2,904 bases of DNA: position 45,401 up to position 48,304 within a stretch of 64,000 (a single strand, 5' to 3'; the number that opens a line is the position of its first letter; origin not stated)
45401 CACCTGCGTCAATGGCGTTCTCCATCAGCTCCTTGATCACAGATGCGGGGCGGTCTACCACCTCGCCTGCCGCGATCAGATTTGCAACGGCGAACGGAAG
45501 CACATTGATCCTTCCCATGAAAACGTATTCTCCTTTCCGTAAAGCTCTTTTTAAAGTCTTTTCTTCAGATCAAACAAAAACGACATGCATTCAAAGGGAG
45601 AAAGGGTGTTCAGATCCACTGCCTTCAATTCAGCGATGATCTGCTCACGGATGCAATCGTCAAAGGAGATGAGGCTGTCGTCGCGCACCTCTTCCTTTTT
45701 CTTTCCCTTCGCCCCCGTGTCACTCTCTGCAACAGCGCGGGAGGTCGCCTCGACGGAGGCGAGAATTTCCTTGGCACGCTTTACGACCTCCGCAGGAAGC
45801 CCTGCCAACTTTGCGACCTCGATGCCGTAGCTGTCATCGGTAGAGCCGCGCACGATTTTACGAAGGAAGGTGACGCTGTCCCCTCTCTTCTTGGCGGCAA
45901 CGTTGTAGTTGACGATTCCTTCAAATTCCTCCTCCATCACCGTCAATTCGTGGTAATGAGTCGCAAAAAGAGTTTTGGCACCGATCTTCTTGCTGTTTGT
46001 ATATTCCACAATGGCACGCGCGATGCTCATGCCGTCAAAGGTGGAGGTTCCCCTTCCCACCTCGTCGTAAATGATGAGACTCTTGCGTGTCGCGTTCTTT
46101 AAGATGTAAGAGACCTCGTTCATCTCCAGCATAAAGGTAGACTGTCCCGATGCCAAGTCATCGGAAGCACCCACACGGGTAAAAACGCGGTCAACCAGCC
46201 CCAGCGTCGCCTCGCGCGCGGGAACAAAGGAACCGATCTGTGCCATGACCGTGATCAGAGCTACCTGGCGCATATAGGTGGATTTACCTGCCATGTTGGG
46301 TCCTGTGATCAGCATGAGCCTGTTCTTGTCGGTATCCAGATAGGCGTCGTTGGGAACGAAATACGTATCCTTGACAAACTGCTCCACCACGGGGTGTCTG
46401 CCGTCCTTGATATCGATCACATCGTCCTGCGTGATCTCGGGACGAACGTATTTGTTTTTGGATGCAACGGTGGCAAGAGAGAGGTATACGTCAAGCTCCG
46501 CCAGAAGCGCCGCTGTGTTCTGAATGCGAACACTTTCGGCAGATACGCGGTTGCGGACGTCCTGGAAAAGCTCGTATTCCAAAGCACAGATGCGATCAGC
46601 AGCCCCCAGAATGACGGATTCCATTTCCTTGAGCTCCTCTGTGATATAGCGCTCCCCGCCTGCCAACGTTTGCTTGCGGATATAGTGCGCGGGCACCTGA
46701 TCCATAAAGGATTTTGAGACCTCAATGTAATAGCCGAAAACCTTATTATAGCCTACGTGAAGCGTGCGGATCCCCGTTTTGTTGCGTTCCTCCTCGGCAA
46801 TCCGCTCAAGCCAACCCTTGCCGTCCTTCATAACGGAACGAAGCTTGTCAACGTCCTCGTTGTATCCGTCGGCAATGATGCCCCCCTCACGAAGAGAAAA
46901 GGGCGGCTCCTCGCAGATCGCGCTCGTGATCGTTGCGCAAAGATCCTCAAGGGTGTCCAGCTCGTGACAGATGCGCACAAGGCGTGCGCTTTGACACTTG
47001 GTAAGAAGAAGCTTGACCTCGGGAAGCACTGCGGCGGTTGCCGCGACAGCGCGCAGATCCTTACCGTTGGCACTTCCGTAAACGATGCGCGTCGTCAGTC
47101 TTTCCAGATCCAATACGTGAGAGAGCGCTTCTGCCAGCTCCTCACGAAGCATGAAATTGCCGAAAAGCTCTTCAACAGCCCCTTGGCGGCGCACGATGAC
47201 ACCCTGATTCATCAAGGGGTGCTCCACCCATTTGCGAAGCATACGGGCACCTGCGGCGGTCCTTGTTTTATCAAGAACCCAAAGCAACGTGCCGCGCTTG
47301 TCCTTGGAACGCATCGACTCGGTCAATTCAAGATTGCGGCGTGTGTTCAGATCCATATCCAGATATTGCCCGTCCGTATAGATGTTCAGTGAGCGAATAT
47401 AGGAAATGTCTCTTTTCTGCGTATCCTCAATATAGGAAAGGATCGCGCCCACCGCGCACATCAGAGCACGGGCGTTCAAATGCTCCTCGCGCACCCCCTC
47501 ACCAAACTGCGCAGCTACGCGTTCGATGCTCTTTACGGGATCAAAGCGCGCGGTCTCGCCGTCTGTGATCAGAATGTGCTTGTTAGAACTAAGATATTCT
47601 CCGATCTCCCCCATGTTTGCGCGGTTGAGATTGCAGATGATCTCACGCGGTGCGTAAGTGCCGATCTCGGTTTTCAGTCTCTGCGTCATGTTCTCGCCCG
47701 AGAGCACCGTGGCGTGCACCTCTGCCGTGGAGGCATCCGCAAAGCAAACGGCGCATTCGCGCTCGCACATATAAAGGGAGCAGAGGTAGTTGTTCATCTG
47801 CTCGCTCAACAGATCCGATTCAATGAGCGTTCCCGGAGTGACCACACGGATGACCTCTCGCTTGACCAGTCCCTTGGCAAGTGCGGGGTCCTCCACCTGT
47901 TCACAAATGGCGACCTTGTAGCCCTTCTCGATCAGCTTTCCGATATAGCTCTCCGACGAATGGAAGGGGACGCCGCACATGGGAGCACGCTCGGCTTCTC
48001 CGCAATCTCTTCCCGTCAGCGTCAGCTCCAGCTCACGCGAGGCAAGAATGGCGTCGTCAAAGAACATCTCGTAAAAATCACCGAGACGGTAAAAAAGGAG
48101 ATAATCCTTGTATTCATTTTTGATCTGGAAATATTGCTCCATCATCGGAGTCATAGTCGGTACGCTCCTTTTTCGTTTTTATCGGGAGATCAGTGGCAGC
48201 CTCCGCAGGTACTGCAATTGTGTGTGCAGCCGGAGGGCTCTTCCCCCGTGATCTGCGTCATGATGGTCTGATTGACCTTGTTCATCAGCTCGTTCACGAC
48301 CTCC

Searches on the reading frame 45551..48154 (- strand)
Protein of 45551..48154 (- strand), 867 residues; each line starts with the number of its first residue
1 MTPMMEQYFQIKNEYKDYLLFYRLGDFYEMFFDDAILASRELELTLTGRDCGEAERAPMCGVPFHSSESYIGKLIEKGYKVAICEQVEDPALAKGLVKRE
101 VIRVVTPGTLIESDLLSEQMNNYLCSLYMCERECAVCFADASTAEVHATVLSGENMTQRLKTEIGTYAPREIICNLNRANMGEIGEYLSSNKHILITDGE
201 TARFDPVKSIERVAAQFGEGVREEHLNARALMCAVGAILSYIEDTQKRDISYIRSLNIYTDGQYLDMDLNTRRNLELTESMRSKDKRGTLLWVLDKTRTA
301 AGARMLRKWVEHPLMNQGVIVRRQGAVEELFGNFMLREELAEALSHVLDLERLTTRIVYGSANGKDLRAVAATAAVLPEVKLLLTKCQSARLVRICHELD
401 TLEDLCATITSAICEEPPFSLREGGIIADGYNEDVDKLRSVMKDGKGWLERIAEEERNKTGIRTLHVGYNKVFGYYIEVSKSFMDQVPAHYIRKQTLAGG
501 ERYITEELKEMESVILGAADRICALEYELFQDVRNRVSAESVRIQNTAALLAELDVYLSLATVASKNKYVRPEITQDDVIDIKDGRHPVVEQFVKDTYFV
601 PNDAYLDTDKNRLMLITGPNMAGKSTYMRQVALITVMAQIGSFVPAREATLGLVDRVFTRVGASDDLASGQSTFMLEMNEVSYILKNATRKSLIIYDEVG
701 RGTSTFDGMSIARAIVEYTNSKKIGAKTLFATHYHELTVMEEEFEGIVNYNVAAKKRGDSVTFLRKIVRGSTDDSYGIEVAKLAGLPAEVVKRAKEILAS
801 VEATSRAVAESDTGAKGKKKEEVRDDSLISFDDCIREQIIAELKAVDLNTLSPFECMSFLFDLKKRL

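Call 63: search_protein_families(library=pfam, proteins=[window:45551-48154:-], max_evalue=0.00001)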
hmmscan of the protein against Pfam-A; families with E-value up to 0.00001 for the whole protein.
window:45551-48154:- (867 aa): 5 families
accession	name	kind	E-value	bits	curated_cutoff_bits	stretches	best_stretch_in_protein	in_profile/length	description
PF00488.27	MutS_V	-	5e-83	278.1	30.2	1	614-801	1-187/188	MutS domain V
PF05192.23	MutS_III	-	3.1e-55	188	34.1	1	270-561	1-194/194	MutS domain III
PF01624.25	MutS_I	-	2.5e-46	157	20.6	1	2-113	1-112/113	MutS domain I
PF05190.23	MutS_IV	-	2e-28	98.9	22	1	430-520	1-91/92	MutS family domain IV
PF05188.22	MutS_II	-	4.6e-16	59.9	25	1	122-253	1-132/133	MutS domain II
